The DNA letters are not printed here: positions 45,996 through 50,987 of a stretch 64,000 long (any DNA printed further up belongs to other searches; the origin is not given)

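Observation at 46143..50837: A third, divergent member of the giant-protein family on the opposite strand; the family fills ~22% of the window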

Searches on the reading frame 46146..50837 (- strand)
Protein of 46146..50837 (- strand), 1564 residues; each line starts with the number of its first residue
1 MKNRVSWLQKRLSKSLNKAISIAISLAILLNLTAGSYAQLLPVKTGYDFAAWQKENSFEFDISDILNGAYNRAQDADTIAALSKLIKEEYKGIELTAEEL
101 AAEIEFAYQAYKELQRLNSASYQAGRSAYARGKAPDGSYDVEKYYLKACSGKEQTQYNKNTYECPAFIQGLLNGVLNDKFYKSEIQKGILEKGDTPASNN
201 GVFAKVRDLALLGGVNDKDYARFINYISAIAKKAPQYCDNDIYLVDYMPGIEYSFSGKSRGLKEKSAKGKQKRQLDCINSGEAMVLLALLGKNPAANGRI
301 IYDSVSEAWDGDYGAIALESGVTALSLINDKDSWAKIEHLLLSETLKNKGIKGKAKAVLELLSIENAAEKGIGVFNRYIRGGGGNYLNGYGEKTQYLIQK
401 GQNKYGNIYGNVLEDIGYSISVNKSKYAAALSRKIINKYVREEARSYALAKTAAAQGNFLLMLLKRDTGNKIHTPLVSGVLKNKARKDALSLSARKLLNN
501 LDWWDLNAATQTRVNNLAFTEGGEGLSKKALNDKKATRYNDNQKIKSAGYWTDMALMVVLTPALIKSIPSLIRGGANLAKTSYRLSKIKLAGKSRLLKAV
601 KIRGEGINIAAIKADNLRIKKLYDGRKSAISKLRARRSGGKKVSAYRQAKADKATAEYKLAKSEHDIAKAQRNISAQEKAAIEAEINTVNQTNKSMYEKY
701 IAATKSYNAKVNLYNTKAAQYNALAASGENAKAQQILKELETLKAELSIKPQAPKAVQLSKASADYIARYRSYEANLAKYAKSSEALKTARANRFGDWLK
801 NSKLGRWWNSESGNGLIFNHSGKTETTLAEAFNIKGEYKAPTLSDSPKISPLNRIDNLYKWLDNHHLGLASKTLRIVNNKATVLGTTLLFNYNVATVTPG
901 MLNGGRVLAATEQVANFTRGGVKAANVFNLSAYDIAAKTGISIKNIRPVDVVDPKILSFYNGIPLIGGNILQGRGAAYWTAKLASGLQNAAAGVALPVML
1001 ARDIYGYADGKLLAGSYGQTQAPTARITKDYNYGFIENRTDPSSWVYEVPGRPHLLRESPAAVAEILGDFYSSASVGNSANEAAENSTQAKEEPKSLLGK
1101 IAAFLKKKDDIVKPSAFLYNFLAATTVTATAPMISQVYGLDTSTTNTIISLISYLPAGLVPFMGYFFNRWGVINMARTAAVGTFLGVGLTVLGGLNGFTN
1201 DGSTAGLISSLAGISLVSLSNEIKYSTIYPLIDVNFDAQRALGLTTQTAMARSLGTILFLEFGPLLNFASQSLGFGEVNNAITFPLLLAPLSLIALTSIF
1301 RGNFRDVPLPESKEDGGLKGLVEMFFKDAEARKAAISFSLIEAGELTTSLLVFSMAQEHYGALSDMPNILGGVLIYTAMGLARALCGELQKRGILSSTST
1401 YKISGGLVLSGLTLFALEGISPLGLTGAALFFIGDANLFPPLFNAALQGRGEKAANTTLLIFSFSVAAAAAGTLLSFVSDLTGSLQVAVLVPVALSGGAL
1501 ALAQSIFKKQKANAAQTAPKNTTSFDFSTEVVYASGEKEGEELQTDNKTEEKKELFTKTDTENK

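Call 9: search_protein_families(library=pfam, proteins=[window:46146-50837:-], max_evalue=1)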
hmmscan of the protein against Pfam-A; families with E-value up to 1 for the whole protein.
window:46146-50837:- (1564 aa): 1 family
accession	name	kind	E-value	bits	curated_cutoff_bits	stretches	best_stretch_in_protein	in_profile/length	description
PF07690.21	MFS_1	-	0.015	14.6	33.4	1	1117-1469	5-344/347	Major Facilitator Superfamily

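Call 13: find_homologous_proteins(query=window:46146-50837:-)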
Query window:46146-50837:- (1564 aa): 2 proteins with E <= 0.001 among 8000 candidates.
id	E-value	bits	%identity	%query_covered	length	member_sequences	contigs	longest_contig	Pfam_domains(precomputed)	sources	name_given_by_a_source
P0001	0.0e+0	3365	98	100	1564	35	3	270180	-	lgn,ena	-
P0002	0.0e+0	2969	86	100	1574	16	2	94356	PF07690.22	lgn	-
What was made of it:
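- Tried and rejected: The word-indexed protein search found just two close orthologues with G3 as query (call 13).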

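Call 15: search_protein_families(library=ncbifam, proteins=[window:46146-50837:-], max_evalue=1)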
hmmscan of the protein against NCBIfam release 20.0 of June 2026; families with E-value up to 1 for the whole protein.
window:46146-50837:- (1564 aa): 2 families
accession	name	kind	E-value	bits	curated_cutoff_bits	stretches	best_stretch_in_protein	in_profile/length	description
TIGR03893.1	lant_SP_1948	subfamily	0.079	13.3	32.95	1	1446-1478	20-58/61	lichenicidin A2 family type 2 lantibiotic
TIGR02543.1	List_Bact_rpt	repeat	0.12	12.8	20.95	1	42-60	1-18/44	TIGR02543 family repeat protein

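Call 25: find_encoding_contigs(protein=P0002, flank=10000, max_places=3)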
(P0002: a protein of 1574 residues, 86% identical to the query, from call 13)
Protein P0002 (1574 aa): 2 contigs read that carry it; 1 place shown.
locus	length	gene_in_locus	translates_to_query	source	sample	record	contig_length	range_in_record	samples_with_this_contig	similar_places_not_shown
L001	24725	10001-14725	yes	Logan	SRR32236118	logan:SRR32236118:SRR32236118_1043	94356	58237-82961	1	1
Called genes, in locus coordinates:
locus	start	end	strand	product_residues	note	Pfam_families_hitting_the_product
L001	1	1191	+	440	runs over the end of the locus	PF02397:Bac_transf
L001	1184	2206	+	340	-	-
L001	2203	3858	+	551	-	PF00884:Sulfatase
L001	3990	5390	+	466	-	-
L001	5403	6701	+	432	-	-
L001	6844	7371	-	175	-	PF00583:Acetyltransf_1 (weak)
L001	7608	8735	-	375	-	PF10082:BBP2_2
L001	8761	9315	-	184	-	-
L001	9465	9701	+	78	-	-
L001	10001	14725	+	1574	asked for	PF07690:MFS_1 (faint)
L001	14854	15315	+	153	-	PF04073:tRNA_edit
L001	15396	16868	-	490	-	PF00324:AA_permease, PF13520:AA_permease_2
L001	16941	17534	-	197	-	PF01862:PvlArgDC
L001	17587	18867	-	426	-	PF04966:OprB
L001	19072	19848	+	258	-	PF00483:NTP_transferase, PF12804:NTP_transf_3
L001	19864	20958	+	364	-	PF01370:Epimerase, PF02719:Polysacc_synt_2, PF04321:RmlD_sub_bind, PF01073:3Beta_HSD (weak), PF16363:GDP_Man_Dehyd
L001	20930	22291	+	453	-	PF01041:DegT_DnrJ_EryC1, PF01053:Cys_Met_Meta_PP (weak)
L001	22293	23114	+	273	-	PF03328:HpcH_HpaI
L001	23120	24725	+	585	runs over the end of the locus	PF02776:TPP_enzyme_N, PF00205:TPP_enzyme_M, PF02775:TPP_enzyme_C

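Call 68: search_protein_families(library=padloc, proteins=[window:46146-50837:-], max_evalue=0.01)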
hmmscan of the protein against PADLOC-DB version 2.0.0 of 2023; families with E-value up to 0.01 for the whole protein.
window:46146-50837:- (1564 aa): 0 families

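Call 71: list_cluster_members(proteins=[P0001, P0006, P0019, P0021, P0025, P0027, P0036])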
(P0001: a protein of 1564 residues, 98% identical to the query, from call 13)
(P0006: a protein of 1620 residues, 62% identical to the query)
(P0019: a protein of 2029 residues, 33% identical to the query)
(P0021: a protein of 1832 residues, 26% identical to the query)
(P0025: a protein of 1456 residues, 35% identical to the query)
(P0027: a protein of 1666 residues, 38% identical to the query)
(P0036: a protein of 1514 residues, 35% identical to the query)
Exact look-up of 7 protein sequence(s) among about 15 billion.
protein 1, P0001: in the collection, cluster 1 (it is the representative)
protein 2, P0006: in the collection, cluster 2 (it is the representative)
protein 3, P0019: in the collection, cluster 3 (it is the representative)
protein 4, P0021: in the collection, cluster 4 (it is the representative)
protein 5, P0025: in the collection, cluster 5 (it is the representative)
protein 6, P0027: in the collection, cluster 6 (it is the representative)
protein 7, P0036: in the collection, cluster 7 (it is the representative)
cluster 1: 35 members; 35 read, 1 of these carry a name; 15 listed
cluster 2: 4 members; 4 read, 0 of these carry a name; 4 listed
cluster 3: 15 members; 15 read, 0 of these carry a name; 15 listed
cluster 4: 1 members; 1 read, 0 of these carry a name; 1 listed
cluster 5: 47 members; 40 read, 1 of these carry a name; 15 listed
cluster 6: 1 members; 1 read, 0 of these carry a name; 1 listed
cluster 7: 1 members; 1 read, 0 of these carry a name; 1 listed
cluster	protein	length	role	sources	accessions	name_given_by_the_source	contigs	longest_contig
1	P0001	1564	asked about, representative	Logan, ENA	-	-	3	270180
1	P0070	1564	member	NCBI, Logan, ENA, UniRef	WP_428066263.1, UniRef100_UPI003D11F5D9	MFS transporter [Candidatus Proelusimicrobium volucris] | MFS transporter n=1 Tax=Candidatus Proelusimicrobium volucris TaxID=3416225 ...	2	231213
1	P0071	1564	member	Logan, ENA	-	-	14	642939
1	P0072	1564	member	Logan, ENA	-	-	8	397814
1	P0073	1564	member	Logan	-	-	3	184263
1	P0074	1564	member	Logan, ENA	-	-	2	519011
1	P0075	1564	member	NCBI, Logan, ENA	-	-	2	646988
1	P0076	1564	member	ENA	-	-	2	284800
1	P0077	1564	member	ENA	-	-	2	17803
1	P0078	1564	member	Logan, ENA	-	-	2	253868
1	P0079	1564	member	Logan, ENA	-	-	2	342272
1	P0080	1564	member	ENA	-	-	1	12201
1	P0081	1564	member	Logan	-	-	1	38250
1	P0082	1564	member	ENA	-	-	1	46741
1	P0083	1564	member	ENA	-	-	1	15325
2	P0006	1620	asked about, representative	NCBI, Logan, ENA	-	-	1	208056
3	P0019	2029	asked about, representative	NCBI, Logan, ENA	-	-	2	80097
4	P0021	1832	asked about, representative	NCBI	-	-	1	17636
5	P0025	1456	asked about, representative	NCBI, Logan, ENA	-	-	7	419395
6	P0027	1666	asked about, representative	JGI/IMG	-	-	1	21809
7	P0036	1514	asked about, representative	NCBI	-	-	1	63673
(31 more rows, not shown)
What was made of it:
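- RefSeq names a protein of the same 90% cluster 'MFS transporter' (call 71).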

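Call 81: find_encoding_contigs(protein=window:46146-50837:-, flank=3000, max_places=4)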
Protein window:46146-50837:- (1564 aa): no gene with exactly this product is on record in the collection.
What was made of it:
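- Tried and rejected: An exact look-up of G3 in the contig index found no record (call 81).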
